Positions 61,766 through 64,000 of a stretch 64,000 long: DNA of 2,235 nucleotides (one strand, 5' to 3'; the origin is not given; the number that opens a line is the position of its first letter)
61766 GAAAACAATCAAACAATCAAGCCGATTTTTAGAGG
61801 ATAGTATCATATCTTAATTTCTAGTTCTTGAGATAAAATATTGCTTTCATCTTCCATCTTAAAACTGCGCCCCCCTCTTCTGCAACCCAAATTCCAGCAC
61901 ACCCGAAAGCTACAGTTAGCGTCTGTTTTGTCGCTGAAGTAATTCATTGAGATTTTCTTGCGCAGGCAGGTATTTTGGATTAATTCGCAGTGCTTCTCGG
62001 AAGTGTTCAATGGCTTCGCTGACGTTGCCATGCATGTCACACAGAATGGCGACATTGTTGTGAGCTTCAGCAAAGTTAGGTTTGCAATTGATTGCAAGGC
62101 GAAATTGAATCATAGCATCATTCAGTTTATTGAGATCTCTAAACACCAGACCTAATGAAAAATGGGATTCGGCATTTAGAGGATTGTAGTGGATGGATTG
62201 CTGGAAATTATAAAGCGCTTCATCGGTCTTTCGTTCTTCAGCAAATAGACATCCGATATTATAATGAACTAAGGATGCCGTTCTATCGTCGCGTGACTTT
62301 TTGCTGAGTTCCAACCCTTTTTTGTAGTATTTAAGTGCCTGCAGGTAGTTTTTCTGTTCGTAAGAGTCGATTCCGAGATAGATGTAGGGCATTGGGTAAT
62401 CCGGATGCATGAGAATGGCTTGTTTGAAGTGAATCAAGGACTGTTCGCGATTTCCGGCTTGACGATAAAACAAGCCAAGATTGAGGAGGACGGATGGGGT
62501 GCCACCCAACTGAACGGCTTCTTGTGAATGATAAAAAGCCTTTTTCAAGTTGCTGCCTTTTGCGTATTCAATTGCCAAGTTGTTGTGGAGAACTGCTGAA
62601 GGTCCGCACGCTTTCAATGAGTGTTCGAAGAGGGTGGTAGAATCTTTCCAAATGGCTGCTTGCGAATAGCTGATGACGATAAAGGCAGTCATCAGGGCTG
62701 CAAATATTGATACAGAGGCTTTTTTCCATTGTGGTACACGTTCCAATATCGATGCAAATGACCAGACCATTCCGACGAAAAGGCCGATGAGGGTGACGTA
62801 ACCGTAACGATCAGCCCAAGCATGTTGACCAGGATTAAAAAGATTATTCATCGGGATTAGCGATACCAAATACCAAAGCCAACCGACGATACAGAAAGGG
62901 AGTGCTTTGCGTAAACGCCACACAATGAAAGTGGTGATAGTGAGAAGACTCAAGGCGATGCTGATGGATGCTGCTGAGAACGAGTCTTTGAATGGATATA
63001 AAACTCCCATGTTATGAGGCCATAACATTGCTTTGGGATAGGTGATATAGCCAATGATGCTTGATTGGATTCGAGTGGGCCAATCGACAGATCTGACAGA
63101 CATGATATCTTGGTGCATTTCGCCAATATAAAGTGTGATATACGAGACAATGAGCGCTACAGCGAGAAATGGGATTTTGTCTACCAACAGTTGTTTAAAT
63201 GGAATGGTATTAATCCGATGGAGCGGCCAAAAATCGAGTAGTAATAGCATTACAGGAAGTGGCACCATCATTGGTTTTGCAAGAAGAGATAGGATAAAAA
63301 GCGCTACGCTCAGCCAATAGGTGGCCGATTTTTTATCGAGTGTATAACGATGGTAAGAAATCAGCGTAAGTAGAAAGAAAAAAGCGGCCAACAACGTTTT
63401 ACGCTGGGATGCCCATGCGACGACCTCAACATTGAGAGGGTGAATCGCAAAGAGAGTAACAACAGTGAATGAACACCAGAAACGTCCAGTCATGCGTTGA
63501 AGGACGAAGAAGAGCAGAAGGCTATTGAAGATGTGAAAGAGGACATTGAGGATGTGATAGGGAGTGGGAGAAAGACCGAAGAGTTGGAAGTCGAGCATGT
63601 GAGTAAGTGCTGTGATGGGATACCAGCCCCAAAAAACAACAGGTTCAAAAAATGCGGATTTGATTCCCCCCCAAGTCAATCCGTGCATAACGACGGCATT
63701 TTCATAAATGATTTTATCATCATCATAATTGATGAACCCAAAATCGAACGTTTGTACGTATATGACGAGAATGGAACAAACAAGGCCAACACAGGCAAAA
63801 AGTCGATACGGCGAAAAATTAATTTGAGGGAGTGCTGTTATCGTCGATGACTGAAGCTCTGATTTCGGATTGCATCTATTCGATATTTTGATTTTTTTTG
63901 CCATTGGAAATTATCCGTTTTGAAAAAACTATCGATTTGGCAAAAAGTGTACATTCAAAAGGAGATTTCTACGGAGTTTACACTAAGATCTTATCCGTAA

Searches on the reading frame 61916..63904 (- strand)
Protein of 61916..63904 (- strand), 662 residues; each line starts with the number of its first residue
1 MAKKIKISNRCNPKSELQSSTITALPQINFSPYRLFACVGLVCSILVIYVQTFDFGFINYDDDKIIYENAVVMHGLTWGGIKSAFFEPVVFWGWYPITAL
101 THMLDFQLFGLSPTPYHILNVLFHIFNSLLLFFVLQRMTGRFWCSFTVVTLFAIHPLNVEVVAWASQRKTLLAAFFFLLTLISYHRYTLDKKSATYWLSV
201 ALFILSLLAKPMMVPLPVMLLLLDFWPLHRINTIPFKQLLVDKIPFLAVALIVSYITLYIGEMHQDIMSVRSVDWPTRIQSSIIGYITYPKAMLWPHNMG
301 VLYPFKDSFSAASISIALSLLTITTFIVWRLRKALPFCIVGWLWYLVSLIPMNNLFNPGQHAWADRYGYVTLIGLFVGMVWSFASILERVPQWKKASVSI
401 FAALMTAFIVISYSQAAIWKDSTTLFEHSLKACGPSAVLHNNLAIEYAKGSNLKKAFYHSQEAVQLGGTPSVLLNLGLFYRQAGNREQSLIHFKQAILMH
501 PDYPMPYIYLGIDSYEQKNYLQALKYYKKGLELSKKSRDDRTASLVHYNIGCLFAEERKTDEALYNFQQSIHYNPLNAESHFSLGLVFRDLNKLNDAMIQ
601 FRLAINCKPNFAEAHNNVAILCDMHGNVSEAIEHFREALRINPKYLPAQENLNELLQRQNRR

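Call 91: search_protein_families(library=pfam, proteins=[window:61916-63904:-], max_evalue=0.001)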
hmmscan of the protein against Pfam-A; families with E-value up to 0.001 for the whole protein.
window:61916-63904:- (662 aa): 13 families
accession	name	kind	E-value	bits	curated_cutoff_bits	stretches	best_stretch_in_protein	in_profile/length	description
PF07719.23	TPR_2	-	4e-27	92.5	27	1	612-645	1-34/34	Tetratricopeptide repeat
PF00515.34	TPR_1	-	1.2e-24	85.5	27.8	1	612-645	1-34/34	Tetratricopeptide repeat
PF13424.12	TPR_12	-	3.7e-19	69.1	30.1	1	509-571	8-72/77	Tetratricopeptide repeat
PF13414.12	TPR_11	-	1.8e-16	60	26.8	1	559-588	9-38/42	TPR repeat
PF13181.12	TPR_8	-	1.5e-13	50.1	25.7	0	472-502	3-33/34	Tetratricopeptide repeat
PF13432.12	TPR_16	-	3.5e-13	50.1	32.7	1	548-607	1-60/65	Tetratricopeptide repeat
PF13431.12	TPR_17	-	4.6e-13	48.7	24.4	0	603-633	4-34/34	Tetratricopeptide repeat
PF13428.12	TPR_14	-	5.1e-08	33.3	23.5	0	618-652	7-41/44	Tetratricopeptide repeat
PF14559.12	TPR_19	-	5.3e-08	33.5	25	0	625-661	4-40/68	Tetratricopeptide repeat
PF24575.1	TPR_Slam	-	8.5e-08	33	35.2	0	619-658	54-93/104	Surface lipoprotein assembly modifier, N-terminal TPR repeats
PF13374.12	TPR_10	-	4.5e-07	30.1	27.5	0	472-499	4-31/42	Tetratricopeptide repeat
PF13174.12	TPR_6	-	9.4e-06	26.4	26.3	0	472-502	2-32/33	Tetratricopeptide repeat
PF13176.12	TPR_7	-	2.7e-05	24.4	27.9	0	473-499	2-28/36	Tetratricopeptide repeat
